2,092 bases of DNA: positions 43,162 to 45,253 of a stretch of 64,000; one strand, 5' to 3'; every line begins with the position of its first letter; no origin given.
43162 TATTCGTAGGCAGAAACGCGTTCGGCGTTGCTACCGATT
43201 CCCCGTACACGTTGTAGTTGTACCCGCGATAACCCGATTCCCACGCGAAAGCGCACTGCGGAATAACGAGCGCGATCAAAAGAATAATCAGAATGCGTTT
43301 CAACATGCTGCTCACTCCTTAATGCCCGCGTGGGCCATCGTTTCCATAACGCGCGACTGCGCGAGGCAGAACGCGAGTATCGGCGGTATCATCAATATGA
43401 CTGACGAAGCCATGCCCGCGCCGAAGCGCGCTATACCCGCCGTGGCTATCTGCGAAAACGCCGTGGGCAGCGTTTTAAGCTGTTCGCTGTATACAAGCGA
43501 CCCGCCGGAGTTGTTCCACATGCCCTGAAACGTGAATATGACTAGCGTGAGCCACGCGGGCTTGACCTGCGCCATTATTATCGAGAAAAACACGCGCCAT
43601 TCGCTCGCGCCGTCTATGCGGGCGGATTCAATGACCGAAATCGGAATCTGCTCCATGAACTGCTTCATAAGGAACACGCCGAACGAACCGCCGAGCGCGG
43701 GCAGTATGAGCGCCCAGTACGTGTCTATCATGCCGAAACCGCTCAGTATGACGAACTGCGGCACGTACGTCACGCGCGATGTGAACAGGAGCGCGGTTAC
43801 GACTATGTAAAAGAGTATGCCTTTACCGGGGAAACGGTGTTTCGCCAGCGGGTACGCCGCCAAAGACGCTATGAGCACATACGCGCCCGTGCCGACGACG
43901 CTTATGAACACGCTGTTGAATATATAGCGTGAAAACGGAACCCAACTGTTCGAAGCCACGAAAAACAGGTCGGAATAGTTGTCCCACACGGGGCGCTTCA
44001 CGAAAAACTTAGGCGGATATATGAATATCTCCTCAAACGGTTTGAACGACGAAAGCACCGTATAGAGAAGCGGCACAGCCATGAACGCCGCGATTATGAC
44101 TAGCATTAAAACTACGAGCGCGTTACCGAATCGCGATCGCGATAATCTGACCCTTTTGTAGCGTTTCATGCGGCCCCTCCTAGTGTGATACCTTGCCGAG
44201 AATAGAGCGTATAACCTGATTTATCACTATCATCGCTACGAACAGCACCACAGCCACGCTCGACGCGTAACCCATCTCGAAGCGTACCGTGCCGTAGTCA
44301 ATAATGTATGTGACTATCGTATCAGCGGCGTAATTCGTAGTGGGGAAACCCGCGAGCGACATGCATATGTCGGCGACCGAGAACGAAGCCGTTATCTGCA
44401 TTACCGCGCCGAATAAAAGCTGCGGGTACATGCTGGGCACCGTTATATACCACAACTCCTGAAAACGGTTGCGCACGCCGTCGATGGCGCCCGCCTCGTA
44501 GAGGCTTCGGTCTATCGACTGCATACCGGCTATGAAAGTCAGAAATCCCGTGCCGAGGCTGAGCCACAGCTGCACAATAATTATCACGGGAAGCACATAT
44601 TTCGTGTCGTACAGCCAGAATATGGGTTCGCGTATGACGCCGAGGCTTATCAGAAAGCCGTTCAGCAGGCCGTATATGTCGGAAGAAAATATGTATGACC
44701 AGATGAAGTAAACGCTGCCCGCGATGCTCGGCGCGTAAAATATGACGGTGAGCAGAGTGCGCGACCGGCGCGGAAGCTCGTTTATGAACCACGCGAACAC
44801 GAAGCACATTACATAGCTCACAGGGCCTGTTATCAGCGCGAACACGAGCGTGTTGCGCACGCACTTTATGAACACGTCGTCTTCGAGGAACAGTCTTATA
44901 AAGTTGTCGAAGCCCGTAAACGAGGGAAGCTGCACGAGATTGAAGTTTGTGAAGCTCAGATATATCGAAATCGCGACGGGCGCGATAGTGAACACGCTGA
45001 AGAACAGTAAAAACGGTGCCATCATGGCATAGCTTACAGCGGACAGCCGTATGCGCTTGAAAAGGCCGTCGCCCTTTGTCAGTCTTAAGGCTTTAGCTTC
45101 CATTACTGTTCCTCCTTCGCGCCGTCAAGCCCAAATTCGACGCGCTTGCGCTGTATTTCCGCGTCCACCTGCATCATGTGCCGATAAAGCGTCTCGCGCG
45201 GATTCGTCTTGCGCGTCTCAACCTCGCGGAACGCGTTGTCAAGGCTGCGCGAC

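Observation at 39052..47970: Conserved-looking but uncharacterised module: giant CBM-CBM-SBP, two permeases, NHL-TPR-Yip1 membrane protein and a DUF5696-like secreted protein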

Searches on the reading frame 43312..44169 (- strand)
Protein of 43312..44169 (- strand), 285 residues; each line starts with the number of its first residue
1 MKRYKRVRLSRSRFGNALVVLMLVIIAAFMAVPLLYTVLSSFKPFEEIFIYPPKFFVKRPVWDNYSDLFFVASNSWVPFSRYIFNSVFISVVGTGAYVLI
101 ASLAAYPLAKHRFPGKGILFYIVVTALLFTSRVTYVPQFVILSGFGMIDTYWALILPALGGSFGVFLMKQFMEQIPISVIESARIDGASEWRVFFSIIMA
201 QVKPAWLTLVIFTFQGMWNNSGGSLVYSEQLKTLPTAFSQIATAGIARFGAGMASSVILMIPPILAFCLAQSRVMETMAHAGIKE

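Call 4: search_protein_families(library=pfam, proteins=[window:43312-44169:-], max_evalue=0.01)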
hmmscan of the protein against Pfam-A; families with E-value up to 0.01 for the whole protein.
window:43312-44169:- (285 aa): 2 families
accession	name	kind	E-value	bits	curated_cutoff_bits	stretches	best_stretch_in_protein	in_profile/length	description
PF00528.27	BPD_transp_1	-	2e-09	37.9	26.4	1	99-227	3-132/184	Binding-protein-dependent transport system inner membrane component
PF06167.18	Peptidase_M90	-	0.0034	17.4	26.2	1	21-64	65-108/243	Glucose-regulated metallo-peptidase M90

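Call 6: search_protein_families(library=ncbifam, proteins=[window:43312-44169:-], max_evalue=0.01)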
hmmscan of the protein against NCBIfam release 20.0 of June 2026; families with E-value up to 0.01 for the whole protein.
window:43312-44169:- (285 aa): 11 families
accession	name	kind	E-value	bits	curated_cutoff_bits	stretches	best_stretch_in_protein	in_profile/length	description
NF008210.0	PRK10973.1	equivalog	1.2e-23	84.2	297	1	20-273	13-271/281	sn-glycerol-3-phosphate ABC transporter permease UgpE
NF040932.1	ABC_arch_GlcU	equivalog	1.5e-21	77.2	340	1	17-269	3-255/272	glucose ABC transporter permease GlcU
NF008231.0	PRK10998.1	equivalog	2.2e-12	47.1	261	1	74-284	76-295/296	maltose ABC transporter permease MalG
TIGR01097.1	PhnE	equivalog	2.5e-06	27.1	216.7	1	18-215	9-193/252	phosphonate ABC transporter, permease protein PhnE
NF007047.0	PRK09500.1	equivalog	1.8e-05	24.5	326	1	17-214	5-193/257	spermidine/putrescine ABC transporter permease PotC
TIGR03262.1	PhnU2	equivalog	3.1e-05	22.8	593.25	1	79-271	52-254/546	putative 2-aminoethylphosphonate ABC transporter permease subunit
NF011624.0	PRK15050.1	equivalog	0.0001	21.5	247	0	19-261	28-274/297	2-aminoethylphosphonate ABC transporter permease subunit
NF006939.0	PRK09421.1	equivalog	0.00047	19.6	262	0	169-237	113-185/230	molybdate ABC transporter permease subunit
TIGR02139.1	permease_CysT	equivalog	0.0022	17.7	246.1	0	148-217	133-200/265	sulfate ABC transporter permease subunit CysT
NF008208.0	PRK10971.1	equivalog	0.0027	17.2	415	0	163-248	154-239/277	sulfate/thiosulfate ABC transporter permease CysT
TIGR02141.1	modB_ABC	equivalog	0.0081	15.8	182.6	1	89-215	6-146/208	molybdate ABC transporter permease subunit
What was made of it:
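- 43312..44169 (-): C: CUT1 permease (MalG/UgpE type) of transporter 1. NCBIfam hits to UgpE and GlcU (call 6).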

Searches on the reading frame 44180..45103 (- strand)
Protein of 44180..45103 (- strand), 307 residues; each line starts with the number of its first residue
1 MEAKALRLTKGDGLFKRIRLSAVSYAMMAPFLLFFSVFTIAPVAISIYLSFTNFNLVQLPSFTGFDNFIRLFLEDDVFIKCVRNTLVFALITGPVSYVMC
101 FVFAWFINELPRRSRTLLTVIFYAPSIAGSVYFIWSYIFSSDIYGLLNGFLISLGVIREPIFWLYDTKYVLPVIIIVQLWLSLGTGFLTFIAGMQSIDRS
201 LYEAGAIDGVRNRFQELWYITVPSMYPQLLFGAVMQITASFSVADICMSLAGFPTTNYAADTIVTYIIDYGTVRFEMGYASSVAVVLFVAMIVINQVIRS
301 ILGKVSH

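Call 4: search_protein_families(library=pfam, proteins=[window:44180-45103:-], max_evalue=0.01)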
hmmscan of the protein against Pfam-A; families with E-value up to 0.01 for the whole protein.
window:44180-45103:- (307 aa): 1 family
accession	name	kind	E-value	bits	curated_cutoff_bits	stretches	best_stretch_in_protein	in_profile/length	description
PF00528.27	BPD_transp_1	-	3.7e-07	30.5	26.4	1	114-295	20-168/184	Binding-protein-dependent transport system inner membrane component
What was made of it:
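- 44180..45103 (-): B: CUT1 permease (MalF/UgpA type) of transporter 1. BPD_transp_1 (call 4).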

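Call 6: search_protein_families(library=ncbifam, proteins=[window:44180-45103:-], max_evalue=0.01)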
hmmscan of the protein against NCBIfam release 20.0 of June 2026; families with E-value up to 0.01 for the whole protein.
window:44180-45103:- (307 aa): 7 families
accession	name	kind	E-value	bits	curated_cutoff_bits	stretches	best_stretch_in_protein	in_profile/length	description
NF040931.1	ABC_arch_GlcT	equivalog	4.4e-18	65.9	360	1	32-295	5-266/278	glucose ABC transporter permease GlcT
NF007852.0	PRK10561.1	equivalog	2e-15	57.4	335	1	19-296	9-282/295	sn-glycerol-3-phosphate ABC transporter permease UgpA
NF007044.0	PRK09497.1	equivalog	5.7e-15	55.5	348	1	27-293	14-268/285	spermidine/putrescine ABC transporter permease PotB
TIGR03262.1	PhnU2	equivalog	1e-09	37.6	593.25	1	25-293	4-248/546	putative 2-aminoethylphosphonate ABC transporter permease subunit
NF007963.0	PRK10683.1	equivalog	5.8e-08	32.5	489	1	21-292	38-299/317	putrescine ABC transporter permease PotH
NF008232.0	PRK10999.1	equivalog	2.1e-07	30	392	1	62-231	264-434/520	maltose ABC transporter permease MalF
TIGR02140.1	permease_CysW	equivalog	0.0017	17.9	329.1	1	62-283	30-239/261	sulfate ABC transporter permease subunit CysW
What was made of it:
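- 44180..45103 (-): NCBIfam hits to GlcT and UgpA (call 6).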
